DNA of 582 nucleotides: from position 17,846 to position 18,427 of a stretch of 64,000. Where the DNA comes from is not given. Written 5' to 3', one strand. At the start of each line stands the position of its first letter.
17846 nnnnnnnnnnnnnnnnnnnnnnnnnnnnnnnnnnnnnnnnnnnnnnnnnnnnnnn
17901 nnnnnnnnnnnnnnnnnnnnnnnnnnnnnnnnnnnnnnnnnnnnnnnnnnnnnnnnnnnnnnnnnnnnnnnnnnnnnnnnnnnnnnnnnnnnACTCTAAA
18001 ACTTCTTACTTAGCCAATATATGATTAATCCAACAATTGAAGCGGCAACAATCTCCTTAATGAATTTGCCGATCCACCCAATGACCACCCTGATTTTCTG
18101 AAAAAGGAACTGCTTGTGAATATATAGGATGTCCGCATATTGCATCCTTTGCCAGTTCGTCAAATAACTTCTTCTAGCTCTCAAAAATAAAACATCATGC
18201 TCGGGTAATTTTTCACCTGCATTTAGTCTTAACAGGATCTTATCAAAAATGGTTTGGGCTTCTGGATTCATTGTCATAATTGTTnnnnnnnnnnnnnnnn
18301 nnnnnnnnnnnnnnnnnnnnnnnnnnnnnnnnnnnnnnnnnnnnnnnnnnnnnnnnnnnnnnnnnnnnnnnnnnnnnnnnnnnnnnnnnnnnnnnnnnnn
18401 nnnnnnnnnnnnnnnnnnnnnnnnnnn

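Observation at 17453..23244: Five-gene Gabija-like defence operon with an added Cas4-like Fe-S nuclease and two unknown small genes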

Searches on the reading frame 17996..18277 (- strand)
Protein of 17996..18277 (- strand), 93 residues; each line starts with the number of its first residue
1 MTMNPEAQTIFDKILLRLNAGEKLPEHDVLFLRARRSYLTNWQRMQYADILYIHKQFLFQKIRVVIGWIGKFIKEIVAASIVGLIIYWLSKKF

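Call 3: search_protein_families(library=pfam, proteins=[window:17996-18277:-], max_evalue=0.1)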
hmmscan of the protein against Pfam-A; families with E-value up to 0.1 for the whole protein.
window:17996-18277:- (93 aa): 0 families

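Call 4: search_protein_families(library=padloc, proteins=[window:17996-18277:-], max_evalue=0.1)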
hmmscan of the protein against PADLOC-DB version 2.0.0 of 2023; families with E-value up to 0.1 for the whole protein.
window:17996-18277:- (93 aa): 0 families

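Call 5: search_protein_families(library=ncbifam, proteins=[window:17996-18277:-], max_evalue=0.1)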
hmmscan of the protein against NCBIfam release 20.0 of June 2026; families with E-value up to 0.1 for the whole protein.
window:17996-18277:- (93 aa): 0 families

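Call 43: find_homologous_proteins(query=window:17996-18277:-)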
Query window:17996-18277:- (93 aa): 17 proteins with E <= 0.001 among 17 candidates.
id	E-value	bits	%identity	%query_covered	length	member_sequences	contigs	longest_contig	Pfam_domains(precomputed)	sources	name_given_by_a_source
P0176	2.7e-52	192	96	100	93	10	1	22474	-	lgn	-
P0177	5.5e-47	175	86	98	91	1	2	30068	-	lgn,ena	-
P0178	9.3e-47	175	85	100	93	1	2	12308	-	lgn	-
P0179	2.2e-45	170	76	100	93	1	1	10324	-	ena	-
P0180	2.5e-41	157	76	98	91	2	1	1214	-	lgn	-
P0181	1.2e-40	155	76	98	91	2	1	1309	-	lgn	-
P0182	4.4e-40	153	73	100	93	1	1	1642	-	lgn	-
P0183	1.5e-38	149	74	96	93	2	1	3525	-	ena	-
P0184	2.2e-36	142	73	96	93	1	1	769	-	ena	-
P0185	4.9e-35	137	68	100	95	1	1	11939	-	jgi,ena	jgi:hypothetical protein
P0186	7.1e-33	130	65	100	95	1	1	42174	-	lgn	-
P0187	4.7e-29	118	65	83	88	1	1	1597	-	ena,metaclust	metaclust:\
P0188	1.5e-26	110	63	98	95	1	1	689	-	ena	-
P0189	1.2e-25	107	60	81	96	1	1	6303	-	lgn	-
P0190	3.5e-25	106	62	78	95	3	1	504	-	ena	-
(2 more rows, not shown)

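Call 44: find_encoding_contigs(protein=P0186, flank=8000, max_places=2)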
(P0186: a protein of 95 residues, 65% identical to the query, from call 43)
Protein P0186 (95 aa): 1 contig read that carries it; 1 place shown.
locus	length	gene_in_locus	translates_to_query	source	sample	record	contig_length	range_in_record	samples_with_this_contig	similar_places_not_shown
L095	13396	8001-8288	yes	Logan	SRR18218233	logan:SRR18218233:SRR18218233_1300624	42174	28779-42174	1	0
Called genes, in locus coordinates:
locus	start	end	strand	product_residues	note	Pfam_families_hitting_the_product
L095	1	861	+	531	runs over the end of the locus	PF02463:SMC_N, PF13175:AAA_15, PF13476:AAA_23, PF13304:AAA_21, PF20469:OLD-like_TOPRIM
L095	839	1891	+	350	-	PF00580:UvrD-helicase (weak), PF01443:Viral_helicase1 (weak)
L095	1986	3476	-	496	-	PF11074:DUF2779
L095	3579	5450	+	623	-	PF01555:N6_N4_Mtase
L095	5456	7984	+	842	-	PF04851:ResIII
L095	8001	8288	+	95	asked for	-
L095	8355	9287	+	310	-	-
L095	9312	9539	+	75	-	PF13560:HTH_31, PF12844:HTH_19, PF01381:HTH_3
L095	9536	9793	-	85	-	-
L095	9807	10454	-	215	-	PF00300:His_Phos_1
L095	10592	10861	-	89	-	-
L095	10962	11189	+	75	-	PF24250:HVO_2718 (faint), PF12844:HTH_19, PF13560:HTH_31, PF13443:HTH_26, PF01381:HTH_3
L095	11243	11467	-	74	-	PF13560:HTH_31, PF12844:HTH_19, PF01381:HTH_3, PF13443:HTH_26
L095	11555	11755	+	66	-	-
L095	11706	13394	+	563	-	?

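Call 45: find_encoding_contigs(protein=P0177, flank=8000, max_places=2)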
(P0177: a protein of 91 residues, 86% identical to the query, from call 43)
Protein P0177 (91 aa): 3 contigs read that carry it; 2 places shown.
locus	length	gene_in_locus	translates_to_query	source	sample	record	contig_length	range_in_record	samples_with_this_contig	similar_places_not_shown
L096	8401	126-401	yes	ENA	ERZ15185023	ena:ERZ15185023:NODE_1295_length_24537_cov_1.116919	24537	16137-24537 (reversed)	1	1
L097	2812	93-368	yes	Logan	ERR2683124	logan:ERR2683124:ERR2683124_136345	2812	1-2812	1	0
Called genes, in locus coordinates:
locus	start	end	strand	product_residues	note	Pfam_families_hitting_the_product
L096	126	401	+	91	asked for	-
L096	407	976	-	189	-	-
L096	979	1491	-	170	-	-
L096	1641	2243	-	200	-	-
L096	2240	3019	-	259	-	-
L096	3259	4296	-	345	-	-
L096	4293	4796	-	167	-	PF04542:Sigma70_r2, PF07638:Sigma70_ECF (weak), PF08281:Sigma70_r4_2, PF04545:Sigma70_r4 (weak)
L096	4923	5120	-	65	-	-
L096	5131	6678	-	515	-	PF05876:GpA_ATPase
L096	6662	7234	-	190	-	-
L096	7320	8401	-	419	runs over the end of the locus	PF02195:ParB_N, PF01555:N6_N4_Mtase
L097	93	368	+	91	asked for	-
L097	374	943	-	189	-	-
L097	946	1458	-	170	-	-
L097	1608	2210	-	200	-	-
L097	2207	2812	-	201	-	?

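Call 81: search_protein_families(library=pfam, proteins=[L095:8355-9284:+], max_evalue=0.01)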
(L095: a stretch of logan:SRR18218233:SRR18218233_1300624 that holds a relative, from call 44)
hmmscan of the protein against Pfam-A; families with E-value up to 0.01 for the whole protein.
L095:8355-9284:+ (310 aa): 0 families
